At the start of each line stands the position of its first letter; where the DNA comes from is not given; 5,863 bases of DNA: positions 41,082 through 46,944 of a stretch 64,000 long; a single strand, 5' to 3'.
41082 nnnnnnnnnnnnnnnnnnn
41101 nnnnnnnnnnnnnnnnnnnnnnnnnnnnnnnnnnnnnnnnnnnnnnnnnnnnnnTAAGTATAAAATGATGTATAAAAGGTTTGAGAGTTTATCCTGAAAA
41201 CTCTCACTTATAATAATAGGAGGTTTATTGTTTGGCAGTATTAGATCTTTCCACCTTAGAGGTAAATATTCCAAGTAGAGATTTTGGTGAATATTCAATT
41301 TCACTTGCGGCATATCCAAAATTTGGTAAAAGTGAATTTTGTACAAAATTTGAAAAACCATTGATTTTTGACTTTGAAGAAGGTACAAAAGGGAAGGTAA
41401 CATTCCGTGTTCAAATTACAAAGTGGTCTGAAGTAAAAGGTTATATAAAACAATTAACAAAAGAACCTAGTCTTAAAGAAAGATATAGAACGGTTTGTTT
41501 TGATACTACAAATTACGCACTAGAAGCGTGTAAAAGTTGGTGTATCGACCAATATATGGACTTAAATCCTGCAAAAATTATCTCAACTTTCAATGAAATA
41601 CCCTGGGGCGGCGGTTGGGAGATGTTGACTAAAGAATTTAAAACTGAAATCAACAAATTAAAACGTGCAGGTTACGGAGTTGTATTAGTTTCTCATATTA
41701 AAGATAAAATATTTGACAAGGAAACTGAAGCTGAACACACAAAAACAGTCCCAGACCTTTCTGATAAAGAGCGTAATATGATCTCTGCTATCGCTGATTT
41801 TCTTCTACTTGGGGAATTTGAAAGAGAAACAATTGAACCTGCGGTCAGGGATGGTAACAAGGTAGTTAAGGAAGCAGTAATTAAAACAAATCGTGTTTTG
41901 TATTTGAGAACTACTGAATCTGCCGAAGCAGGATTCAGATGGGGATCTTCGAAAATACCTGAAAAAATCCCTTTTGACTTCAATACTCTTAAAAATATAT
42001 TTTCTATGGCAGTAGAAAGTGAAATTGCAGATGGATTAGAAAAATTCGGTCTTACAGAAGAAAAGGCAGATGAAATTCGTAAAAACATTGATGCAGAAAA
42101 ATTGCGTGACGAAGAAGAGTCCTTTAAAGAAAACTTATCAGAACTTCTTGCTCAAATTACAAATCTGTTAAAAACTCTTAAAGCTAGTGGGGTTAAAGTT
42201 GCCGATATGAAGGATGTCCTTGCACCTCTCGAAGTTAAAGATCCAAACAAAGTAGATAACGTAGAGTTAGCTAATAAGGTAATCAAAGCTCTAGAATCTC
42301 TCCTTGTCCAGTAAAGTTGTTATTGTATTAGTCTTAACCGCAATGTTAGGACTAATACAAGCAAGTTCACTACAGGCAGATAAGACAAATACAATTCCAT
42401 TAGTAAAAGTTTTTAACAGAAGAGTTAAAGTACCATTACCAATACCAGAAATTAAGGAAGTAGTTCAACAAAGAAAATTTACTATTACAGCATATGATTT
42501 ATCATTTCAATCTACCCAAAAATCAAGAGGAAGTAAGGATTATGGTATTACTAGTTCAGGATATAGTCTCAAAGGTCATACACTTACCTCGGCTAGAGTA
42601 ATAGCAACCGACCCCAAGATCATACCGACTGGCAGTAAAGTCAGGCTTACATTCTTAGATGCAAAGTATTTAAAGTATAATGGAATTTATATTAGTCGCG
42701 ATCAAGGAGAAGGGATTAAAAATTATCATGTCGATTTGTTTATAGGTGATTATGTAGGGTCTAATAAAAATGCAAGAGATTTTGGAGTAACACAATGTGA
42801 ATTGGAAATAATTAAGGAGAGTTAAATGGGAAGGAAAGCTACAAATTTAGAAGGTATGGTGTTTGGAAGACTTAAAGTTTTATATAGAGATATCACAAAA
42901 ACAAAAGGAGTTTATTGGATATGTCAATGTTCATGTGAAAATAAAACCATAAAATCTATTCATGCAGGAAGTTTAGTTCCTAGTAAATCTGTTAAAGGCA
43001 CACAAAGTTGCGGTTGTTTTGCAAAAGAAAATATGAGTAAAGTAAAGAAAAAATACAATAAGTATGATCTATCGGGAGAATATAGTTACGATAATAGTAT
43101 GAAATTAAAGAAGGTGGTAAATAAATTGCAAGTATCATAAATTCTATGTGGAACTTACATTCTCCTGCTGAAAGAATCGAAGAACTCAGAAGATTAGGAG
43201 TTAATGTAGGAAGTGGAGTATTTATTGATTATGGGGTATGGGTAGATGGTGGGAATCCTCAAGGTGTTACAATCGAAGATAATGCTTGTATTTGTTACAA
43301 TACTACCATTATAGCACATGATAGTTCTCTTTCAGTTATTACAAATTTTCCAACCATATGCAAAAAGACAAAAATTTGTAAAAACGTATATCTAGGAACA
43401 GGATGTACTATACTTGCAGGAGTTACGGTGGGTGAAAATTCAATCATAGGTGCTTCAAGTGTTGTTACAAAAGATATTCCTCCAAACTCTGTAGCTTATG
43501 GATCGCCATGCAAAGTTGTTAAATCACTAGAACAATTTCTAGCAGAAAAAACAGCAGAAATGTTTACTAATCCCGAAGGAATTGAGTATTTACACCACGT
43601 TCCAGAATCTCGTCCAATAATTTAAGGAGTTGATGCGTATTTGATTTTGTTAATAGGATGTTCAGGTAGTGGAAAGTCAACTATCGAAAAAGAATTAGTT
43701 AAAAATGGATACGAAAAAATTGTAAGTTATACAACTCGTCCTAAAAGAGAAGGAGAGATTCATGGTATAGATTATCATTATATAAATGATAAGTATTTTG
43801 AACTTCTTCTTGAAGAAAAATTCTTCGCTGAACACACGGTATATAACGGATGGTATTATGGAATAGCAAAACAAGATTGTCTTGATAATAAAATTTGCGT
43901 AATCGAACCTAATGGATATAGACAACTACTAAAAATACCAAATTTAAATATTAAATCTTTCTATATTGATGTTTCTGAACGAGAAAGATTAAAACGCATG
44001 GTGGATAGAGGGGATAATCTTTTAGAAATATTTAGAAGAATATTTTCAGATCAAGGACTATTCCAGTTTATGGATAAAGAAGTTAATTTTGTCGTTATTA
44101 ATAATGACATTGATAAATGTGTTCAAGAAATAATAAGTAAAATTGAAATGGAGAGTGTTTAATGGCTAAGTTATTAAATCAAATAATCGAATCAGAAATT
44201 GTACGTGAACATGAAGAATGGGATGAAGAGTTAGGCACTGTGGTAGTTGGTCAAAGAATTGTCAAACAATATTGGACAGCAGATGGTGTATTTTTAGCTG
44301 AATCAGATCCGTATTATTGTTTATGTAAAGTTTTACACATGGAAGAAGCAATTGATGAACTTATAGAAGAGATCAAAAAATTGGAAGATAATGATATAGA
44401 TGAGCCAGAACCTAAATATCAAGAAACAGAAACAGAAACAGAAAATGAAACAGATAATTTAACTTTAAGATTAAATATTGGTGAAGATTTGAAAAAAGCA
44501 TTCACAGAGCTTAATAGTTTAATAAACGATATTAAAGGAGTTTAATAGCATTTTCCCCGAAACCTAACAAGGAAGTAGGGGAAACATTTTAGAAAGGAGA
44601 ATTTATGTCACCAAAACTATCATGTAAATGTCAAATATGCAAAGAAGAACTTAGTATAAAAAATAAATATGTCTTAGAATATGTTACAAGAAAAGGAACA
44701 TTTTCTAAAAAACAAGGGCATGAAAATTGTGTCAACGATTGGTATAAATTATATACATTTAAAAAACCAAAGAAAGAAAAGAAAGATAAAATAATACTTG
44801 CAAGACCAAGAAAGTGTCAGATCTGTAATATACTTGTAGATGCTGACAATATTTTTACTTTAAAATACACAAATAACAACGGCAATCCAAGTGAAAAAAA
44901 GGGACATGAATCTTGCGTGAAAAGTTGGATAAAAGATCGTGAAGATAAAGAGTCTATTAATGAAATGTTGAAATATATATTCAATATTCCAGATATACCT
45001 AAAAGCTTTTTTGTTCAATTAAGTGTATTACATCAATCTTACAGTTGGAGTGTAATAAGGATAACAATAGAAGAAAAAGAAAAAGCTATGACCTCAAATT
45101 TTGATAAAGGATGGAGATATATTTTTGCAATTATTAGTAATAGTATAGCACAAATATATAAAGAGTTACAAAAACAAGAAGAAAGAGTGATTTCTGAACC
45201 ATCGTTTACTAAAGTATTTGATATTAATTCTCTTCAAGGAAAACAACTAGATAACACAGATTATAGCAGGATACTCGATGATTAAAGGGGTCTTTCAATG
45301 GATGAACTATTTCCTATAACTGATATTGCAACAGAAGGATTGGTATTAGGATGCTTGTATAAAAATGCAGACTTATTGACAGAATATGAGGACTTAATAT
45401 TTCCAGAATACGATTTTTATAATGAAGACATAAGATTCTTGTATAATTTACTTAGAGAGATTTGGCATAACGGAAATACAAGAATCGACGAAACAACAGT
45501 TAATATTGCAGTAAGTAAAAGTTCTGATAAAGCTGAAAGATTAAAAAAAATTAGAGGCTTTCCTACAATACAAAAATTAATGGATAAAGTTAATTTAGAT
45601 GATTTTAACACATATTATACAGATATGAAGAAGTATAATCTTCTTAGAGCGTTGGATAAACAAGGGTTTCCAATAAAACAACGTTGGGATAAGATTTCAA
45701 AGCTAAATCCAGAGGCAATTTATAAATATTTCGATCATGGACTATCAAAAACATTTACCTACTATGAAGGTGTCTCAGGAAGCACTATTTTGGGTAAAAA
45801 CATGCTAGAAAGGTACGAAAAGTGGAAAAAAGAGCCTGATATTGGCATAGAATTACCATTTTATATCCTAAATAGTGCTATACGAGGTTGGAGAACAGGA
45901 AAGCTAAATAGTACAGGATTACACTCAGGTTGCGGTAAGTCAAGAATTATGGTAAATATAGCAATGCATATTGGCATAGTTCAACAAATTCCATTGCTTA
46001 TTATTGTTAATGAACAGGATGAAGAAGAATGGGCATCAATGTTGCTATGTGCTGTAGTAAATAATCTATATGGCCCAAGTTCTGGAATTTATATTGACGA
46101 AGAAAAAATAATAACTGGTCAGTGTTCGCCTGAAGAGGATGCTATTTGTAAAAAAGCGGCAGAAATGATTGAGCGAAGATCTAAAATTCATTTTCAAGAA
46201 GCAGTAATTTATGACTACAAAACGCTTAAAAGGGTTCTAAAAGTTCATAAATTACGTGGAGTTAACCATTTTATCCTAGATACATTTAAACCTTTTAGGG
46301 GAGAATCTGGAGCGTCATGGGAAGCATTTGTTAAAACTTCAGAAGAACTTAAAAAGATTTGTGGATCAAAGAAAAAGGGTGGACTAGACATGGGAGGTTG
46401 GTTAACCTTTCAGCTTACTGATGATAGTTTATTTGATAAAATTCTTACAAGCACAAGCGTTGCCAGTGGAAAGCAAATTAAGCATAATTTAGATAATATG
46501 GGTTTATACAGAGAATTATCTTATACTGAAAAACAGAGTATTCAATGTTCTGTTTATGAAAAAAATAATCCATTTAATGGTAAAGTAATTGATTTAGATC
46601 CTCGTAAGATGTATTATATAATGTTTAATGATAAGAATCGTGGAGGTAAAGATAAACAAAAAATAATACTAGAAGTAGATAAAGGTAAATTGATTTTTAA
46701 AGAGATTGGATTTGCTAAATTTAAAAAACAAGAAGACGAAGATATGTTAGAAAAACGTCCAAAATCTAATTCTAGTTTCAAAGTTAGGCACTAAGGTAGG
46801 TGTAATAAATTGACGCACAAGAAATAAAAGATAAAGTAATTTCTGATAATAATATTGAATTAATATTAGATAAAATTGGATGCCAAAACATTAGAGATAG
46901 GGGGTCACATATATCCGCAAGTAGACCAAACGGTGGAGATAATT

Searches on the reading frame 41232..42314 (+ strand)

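Call 62: search_protein_families(library=phrogs, proteins=[window:41232-42314:+], max_evalue=0.00001)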
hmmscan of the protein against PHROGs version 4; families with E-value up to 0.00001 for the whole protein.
window:41232-42314:+ (360 aa): 2 families
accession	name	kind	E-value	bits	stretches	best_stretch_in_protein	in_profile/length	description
phrog_124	-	DNA, RNA and nucleotide metabolism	1.7e-34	120.8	1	22-316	45-329/382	Sak4-like ssDNA annealing protein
phrog_19299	-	head and packaging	1.5e-17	64.3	1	43-348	402-693/702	terminase large subunit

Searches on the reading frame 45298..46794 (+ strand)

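Call 62: search_protein_families(library=phrogs, proteins=[window:45298-46794:+], max_evalue=0.00001)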
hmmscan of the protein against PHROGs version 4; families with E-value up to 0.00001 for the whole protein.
window:45298-46794:+ (498 aa): 2 families
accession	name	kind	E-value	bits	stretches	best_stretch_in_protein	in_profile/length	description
phrog_19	-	DNA, RNA and nucleotide metabolism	3e-46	159.5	1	5-487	156-597/621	DnaB-like replicative helicase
phrog_239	-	DNA, RNA and nucleotide metabolism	4.9e-08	33.4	1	168-256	325-413/801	DNA primase/helicase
